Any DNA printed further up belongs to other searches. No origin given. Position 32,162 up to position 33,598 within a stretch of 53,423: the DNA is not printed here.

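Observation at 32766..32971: Repeat element inserted in frame inside a UDP-sugar pyrophosphorylase-like gene without breaking the ORF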

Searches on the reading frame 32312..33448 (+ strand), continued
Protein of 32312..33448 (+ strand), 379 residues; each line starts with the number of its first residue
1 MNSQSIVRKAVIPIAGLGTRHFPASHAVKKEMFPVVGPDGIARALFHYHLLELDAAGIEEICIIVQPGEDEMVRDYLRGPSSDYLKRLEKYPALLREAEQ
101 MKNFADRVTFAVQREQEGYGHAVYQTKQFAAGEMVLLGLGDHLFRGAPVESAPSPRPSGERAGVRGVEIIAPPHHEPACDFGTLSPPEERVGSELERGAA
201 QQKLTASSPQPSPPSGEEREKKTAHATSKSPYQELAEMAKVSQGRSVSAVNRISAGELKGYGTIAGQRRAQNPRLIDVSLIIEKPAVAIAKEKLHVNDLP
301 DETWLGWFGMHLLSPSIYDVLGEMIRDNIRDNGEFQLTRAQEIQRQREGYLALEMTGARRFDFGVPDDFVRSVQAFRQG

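Call 24: find_encoding_contigs(protein=P0022, flank=3000, max_places=1)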
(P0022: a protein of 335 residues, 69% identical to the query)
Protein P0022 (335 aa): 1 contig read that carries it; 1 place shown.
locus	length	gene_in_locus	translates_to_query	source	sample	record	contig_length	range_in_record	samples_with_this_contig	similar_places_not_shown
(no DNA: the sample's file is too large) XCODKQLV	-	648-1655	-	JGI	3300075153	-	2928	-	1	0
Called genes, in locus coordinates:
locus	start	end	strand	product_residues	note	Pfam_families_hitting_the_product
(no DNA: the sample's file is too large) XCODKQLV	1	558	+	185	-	?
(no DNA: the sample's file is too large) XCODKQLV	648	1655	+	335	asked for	PF00483:NTP_transferase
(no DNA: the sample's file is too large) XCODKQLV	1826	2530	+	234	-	PF05198:IF3_N, PF00707:IF3_C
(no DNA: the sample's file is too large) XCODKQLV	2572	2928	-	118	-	?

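Call 27: search_solved_structures(query=P0006, max_evalue=0.001, show_alignments=2)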
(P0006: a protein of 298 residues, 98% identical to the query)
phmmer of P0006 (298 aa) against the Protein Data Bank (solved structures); distinct sequences matched with E-value up to 0.001: 35.
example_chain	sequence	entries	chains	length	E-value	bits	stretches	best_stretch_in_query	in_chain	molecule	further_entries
5vct_A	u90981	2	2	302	3.4e-17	66.2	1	6-295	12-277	UTP--glucose-1-phosphate uridylyltransferase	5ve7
7o2n_A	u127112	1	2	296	1.5e-16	64.1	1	5-260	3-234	Probable UTP--glucose-1-phosphate uridylyltransferase YngB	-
7b1r_A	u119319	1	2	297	1.5e-16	64.1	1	5-260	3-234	Probable UTP--glucose-1-phosphate uridylyltransferase YngB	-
5j49_A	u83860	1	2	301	2.7e-16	63.2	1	6-295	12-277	UTP--glucose-1-phosphate uridylyltransferase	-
8f73_A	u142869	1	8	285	1.4e-15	61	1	6-291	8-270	UTP--glucose-1-phosphate uridylyltransferase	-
3juj_A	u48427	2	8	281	2e-14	57.1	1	6-294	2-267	UDP-glucose pyrophosphorylase (GalU)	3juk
5i1f_A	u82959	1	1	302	4.5e-14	56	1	6-295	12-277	UTP--glucose-1-phosphate uridylyltransferase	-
9o90_A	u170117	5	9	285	5e-14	55.8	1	3-212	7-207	UTP--glucose-1-phosphate uridylyltransferase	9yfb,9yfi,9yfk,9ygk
2ux8_A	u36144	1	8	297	6e-13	52.3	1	4-239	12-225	GLUCOSE-1-PHOSPHATE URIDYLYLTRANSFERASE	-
6mnu_A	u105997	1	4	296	2e-12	50.5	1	8-278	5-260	UTP--glucose-1-phosphate uridylyltransferase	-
6knj_A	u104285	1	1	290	5.6e-11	45.8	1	6-215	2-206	UTP--glucose-1-phosphate uridylyltransferase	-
8b31_A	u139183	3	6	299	6.8e-11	45.5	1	7-295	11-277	UTP--glucose-1-phosphate uridylyltransferase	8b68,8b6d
6ikx_A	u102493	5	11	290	9.3e-11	45.1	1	6-215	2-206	UTP--glucose-1-phosphate uridylyltransferase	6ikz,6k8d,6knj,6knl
4d48_A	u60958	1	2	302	1.2e-10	44.7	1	6-214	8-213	GLUCOSE-1-PHOSPHATE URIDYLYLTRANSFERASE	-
2e3d_A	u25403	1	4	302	1.3e-10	44.6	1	6-215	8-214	UTP--glucose-1-phosphate uridylyltransferase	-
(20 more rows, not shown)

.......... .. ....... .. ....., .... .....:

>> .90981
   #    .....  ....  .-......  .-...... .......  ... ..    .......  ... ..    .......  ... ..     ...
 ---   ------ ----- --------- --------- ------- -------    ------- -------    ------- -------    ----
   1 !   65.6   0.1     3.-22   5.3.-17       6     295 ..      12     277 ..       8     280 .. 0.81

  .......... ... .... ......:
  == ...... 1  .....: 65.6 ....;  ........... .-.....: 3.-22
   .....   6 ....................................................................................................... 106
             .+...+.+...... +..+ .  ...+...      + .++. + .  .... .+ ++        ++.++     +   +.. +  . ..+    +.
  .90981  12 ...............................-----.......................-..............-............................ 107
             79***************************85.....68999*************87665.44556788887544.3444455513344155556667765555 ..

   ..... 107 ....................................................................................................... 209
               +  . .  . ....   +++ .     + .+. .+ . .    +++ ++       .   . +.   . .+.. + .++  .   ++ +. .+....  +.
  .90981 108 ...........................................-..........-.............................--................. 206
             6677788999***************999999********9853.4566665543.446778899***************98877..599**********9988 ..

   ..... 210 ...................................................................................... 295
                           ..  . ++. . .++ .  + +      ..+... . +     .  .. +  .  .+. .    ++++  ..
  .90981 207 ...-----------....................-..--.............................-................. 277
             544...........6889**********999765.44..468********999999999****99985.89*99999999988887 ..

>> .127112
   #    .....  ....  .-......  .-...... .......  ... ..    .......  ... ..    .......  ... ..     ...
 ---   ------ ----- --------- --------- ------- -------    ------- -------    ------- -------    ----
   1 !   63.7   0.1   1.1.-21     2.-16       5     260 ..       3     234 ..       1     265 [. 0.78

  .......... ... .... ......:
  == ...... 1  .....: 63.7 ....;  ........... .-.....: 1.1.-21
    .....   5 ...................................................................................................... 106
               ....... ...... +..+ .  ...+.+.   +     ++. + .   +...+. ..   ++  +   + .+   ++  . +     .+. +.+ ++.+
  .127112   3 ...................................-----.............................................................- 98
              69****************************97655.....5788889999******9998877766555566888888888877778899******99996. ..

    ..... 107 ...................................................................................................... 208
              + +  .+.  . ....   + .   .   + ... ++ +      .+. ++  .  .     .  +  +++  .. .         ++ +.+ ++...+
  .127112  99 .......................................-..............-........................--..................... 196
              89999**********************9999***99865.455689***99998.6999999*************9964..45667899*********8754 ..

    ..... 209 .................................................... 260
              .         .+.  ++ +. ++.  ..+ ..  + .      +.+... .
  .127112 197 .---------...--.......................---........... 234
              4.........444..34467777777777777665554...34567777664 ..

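Call 37: predict_structure(alignment_id=A1)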
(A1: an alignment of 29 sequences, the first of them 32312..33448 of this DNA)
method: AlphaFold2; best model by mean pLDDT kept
length: 379 residues; sequences in the alignment: 29
mean_pLDDT: 42.7   pTM: 0.35
mean pLDDT of the five models: 42.7, 41.7, 41.1, 39.2, 37.6
residues with pLDDT >= 90: 0; 70-90: 49; 50-70: 41; < 50: 289
segments of 3 or more residues with pLDDT < 50: 1-3, 15-42, 115-212, 214-357, 360-366, 368-370
pLDDT, mean of each block of 10 residues (from residue 1): 54 45 29 32 57 70 70 78 79 74 79 48 37 41 29 33 29 35 34 27 30 35 34 34 29 35 33 34 27 41 33 37 40 30 36 43 43 48
secondary structure, 60 per line:
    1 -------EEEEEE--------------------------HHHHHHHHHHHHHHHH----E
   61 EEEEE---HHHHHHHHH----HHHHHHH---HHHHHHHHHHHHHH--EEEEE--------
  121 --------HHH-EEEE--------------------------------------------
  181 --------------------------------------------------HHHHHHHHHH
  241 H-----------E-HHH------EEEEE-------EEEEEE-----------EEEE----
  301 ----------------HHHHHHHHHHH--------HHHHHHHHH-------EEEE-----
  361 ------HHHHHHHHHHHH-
elements in order: E8-13 H40-55 E60-65 H69-77 H82-88 H92-105 E108-112 E133-136 H231-241 E264-268 E276-281 E293-296 H317-327 H336-344 E352-355 H367-378

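Call 38: find_related_loci(query=A1, collection=metagenome_contigs, flank=2500)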
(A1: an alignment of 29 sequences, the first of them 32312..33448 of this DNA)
Query A1 (379 aa) in metagenome_contigs; peptide patterns used: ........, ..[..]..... (x = any residue, [..] = any of these).
394 stretches matched a pattern; 318 encode a relative of the query (tblastn E <= 1e-3); the best 80 are kept; 80 distinct loci.
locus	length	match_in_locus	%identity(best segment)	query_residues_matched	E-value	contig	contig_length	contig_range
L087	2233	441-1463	80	5-379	0e+0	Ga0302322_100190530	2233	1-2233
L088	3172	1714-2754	74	4-377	0e+0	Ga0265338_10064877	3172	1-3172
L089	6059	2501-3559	69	1-379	3e-169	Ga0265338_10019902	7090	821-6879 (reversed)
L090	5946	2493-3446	70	1-376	6e-167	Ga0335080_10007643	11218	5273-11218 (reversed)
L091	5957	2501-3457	69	3-378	5e-165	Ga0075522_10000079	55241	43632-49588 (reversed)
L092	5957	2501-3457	69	3-378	5e-165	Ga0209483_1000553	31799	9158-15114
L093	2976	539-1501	68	7-378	3e-172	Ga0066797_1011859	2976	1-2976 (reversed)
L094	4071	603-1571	67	1-378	6e-168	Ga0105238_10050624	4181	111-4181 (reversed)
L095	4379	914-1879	67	3-378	1e-159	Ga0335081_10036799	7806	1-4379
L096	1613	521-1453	61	4-377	5e-153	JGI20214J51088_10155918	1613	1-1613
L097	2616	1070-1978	56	1-378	7e-126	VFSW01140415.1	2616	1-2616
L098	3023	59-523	86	224-378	1e-86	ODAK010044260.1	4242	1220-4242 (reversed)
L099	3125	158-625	84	224-379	2e-85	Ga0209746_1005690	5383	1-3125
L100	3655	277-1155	86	7-379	9e-85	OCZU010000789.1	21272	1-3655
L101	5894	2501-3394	89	2-379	1e-84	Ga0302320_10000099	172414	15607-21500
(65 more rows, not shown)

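Call 51: predict_structure(alignment_id=A2)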
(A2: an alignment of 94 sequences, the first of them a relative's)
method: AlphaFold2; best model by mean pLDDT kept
length: 298 residues; sequences in the alignment: 94
mean_pLDDT: 80.5   pTM: 0.83
mean pLDDT of the five models: 80.5, 76.1, 66.9, 39.5, 38.6
residues with pLDDT >= 90: 116; 70-90: 120; 50-70: 34; < 50: 28
segments of 3 or more residues with pLDDT < 50: 1-3, 15-39
pLDDT, mean of each block of 10 residues (from residue 1): 72 51 39 43 76 91 82 81 80 83 92 77 93 86 76 90 93 85 94 95 92 93 89 96 81 80 97 84 59 62
secondary structure, 60 per line:
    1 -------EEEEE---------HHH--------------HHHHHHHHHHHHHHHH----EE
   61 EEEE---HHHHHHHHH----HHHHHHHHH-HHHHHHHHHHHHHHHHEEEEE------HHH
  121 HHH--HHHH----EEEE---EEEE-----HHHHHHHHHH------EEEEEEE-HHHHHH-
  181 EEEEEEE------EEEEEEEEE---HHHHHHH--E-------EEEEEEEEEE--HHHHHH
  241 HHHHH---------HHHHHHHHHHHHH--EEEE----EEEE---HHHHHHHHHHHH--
elements in order: E8-12 H39-54 E59-64 H68-76 H81-89 H91-106 E107-111 H118-123 H126-129 E134-137 E141-144 H150-159 E166-172 H174-179 E181-187 E194-202 H206-212 E223-232 H235-245 H255-267 E270-273 E278-281 H285-296

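Call 56: fold_search(model_id=the predicted structure, library=pdb)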
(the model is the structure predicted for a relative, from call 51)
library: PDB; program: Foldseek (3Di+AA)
matches with E <= 10: 1207; with E <= 0.001: 396
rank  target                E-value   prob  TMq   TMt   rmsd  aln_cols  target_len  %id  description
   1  5i1f                  2.1e-18  1.00  0.71  0.73   4.9       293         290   29  Crystal structure of UTP-glucose-1-phosphate uridylyltransferase from Burkholderia vietnamiensis in complex with Uridine (released 2016-03-02)
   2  5j49_A                3.6e-18  1.00  0.70  0.72   5.1       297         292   29  Crystal structure of UDP-glucose pyrophosporylase / UTP-glucose-1-phosphate uridylyltransferase from Burkholderia xeno (released 2016-05-04)
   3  5vct                  1.5e-17  1.00  0.71  0.74   5.0       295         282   28  Crystal structure of UTP-glucose-1-phosphate uridylyltransferase from Burkholderia ambifaria (released 2017-04-12)
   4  7b1r_A                1.8e-17  1.00  0.70  0.71   4.9       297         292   26  Crystal structure of B. subtilis glucose-1-phosphate uridylyltransferase YngB (released 2021-02-10)
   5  8f73_H                1.8e-17  1.00  0.70  0.75   4.8       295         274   26  Crystal structure of Pseudomonas aeruginosa UDP-glucose phosphorylase in complex with UDP-glucose (released 2023-11-29)
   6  3juk_B                2.4e-17  1.00  0.70  0.79   4.7       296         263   22  The Crystal Structure of UDP-glucose pyrophosphorylase complexed with UDP-glucose (released 2010-03-31)
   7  7o2n_A                2.4e-17  1.00  0.70  0.71   4.9       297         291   26  Crystal structure of B. subtilis UGPase YngB (released 2021-04-14)
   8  3juk_C                3.0e-17  1.00  0.70  0.79   4.8       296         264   22  The Crystal Structure of UDP-glucose pyrophosphorylase complexed with UDP-glucose (released 2010-03-31)
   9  3juk_D                4.1e-17  1.00  0.71  0.79   4.8       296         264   22  The Crystal Structure of UDP-glucose pyrophosphorylase complexed with UDP-glucose (released 2010-03-31)
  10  7o2n_B                5.0e-17  1.00  0.69  0.71   5.0       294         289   27  Crystal structure of B. subtilis UGPase YngB (released 2021-04-14)
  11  8f73_D                8.1e-17  1.00  0.69  0.75   5.1       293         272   27  Crystal structure of Pseudomonas aeruginosa UDP-glucose phosphorylase in complex with UDP-glucose (released 2023-11-29)
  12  3juj_A                9.7e-17  1.00  0.70  0.76   4.8       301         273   23  The crystal structure of apo- UDP-glucose pyrophosphorylase (released 2010-03-31)
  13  8f73_B                1.2e-16  1.00  0.70  0.74   5.0       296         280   25  Crystal structure of Pseudomonas aeruginosa UDP-glucose phosphorylase in complex with UDP-glucose (released 2023-11-29)
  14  3juk_A                1.3e-16  1.00  0.72  0.80   4.5       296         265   24  The Crystal Structure of UDP-glucose pyrophosphorylase complexed with UDP-glucose (released 2010-03-31)
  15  9o90_B                1.3e-16  1.00  0.71  0.77   5.0       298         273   25  Crystal structure of UTP--glucose-1-phosphate uridylyltransferase from Bordetella pertussis (released 2025-04-30)
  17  7b1r_B                1.7e-16  1.00  0.72  0.73   4.7       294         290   26  Crystal structure of B. subtilis glucose-1-phosphate uridylyltransferase YngB (released 2021-02-10)
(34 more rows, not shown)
